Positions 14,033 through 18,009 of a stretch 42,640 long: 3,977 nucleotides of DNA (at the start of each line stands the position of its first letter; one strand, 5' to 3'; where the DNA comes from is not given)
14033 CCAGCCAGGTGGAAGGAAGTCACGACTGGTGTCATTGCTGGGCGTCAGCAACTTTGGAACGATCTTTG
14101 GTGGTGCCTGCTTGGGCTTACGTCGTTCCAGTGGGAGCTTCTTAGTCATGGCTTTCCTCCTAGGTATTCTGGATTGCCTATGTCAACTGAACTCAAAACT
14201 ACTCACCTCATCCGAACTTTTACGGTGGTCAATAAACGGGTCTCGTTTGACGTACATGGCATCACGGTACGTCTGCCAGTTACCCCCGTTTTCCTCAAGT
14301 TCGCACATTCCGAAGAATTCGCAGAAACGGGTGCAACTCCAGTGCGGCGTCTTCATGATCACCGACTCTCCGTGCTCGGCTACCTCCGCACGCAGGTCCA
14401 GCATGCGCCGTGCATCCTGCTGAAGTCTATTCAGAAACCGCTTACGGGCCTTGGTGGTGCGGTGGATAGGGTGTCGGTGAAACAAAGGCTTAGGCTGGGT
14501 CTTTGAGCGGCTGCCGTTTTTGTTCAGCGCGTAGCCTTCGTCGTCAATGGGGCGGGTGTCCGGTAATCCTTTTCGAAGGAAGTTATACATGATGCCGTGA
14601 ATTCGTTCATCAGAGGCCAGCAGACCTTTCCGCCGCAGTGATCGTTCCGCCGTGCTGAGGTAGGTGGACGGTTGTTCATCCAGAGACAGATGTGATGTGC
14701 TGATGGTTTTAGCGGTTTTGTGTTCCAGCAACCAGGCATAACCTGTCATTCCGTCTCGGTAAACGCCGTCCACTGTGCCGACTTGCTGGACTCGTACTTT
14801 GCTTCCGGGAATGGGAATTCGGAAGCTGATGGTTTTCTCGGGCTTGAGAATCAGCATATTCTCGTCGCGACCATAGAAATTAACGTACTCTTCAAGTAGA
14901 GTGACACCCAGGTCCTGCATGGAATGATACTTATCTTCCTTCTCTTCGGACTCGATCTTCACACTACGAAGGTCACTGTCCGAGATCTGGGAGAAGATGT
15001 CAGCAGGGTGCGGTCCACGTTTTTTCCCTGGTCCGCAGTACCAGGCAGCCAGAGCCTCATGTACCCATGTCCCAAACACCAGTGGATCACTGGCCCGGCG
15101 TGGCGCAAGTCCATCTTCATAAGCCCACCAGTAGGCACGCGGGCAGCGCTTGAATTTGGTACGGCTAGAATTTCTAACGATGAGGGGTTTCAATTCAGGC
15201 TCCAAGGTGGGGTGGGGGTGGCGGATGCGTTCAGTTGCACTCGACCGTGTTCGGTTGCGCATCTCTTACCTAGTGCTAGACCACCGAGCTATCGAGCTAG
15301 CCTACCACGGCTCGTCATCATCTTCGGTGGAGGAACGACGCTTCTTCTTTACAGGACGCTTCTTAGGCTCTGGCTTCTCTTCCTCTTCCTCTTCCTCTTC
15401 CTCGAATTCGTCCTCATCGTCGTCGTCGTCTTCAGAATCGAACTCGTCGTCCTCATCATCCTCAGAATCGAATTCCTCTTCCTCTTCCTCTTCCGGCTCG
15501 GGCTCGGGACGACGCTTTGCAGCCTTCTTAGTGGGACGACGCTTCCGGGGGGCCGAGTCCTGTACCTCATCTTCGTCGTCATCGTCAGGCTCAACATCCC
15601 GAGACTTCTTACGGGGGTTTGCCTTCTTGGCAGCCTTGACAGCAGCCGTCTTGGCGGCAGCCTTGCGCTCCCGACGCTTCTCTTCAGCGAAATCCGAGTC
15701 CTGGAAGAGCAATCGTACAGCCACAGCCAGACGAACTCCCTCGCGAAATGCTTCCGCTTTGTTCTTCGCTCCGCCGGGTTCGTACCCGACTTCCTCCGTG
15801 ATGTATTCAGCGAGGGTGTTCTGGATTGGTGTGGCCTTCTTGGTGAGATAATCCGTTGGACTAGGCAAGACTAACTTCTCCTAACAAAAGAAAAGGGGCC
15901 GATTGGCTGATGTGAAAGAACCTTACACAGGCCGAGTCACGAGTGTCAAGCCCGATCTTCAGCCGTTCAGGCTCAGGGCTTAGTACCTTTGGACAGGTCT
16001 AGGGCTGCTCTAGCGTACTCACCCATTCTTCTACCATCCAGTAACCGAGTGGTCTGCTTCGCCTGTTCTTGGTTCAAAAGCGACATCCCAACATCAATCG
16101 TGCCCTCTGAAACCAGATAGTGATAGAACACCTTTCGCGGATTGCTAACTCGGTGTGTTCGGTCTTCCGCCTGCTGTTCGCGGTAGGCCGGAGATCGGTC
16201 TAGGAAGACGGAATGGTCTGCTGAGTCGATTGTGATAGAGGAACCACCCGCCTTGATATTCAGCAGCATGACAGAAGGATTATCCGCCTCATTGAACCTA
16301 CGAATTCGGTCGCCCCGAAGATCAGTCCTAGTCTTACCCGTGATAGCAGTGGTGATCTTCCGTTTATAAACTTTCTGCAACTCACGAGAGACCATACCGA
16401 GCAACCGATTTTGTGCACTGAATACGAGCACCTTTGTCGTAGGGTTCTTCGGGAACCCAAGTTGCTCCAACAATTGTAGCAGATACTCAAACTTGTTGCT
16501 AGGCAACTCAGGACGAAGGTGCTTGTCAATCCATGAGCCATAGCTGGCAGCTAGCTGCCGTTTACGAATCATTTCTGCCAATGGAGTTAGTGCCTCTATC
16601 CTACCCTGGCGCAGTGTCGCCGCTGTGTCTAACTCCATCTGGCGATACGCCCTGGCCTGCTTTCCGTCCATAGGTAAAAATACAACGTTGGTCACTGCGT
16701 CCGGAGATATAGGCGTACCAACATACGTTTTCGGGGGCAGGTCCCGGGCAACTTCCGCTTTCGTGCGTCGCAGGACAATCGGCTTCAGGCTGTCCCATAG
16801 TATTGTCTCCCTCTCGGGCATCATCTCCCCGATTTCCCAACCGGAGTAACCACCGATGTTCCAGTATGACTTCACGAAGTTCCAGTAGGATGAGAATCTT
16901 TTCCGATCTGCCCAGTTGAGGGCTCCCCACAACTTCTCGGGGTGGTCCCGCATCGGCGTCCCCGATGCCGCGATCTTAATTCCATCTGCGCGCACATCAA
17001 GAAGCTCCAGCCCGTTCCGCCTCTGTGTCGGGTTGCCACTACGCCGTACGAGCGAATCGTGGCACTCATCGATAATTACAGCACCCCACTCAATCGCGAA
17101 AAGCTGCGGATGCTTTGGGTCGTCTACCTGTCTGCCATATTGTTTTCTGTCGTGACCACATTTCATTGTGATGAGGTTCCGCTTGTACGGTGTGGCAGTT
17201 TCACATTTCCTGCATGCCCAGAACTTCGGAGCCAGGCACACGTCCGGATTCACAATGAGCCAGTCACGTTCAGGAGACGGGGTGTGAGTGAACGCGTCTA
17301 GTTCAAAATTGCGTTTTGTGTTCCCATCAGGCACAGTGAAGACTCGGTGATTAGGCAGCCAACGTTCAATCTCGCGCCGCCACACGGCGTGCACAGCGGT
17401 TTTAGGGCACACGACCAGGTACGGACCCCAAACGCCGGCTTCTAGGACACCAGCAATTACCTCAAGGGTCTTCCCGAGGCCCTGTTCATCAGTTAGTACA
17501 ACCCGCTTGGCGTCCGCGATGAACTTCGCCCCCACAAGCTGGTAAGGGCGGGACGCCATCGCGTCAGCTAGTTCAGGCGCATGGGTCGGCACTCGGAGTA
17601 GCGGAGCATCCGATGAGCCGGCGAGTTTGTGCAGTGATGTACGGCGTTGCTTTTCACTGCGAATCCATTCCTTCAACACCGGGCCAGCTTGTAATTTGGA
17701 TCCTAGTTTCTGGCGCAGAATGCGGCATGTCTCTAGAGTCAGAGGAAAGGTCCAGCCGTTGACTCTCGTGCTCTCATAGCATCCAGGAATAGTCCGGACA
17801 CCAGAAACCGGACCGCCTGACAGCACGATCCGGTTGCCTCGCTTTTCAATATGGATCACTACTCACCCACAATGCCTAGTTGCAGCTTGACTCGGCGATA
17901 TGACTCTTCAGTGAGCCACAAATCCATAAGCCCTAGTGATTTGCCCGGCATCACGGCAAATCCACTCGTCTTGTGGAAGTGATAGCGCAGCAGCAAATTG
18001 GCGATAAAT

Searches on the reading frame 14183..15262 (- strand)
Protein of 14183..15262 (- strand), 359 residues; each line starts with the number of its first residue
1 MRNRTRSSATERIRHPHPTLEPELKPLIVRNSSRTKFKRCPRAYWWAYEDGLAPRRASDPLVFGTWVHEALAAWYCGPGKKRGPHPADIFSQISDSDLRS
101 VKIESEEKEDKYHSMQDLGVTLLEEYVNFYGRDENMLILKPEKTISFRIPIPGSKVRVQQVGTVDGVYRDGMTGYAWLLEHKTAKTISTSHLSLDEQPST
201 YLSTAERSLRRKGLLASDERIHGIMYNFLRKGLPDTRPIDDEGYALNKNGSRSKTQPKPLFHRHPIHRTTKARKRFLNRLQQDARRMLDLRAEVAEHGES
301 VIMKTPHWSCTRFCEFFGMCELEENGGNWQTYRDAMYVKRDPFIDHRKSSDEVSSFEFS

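Call 29: search_protein_families(library=pfam, proteins=[window:14183-15262:-], max_evalue=0.001)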
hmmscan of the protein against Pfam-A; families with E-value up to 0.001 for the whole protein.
window:14183-15262:- (359 aa): 1 family
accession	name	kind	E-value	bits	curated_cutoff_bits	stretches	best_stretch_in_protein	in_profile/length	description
PF12705.13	PDDEXK_1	-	1.3e-13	51.9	22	1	35-320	8-246/247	PD-(D/E)XK nuclease superfamily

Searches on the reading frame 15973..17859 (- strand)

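Call 29: search_protein_families(library=pfam, proteins=[window:15973-17859:-], max_evalue=0.001)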
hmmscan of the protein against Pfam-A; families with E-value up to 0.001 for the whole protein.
window:15973-17859:- (628 aa): 2 families
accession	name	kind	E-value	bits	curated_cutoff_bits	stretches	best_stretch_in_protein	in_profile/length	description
PF00176.29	SNF2-rel_dom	-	7.9e-23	81.4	24.9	1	106-421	1-266/290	SNF2-related domain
PF00271.37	Helicase_C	-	2.9e-09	37.6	23.5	1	456-571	2-109/110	Helicase conserved C-terminal domain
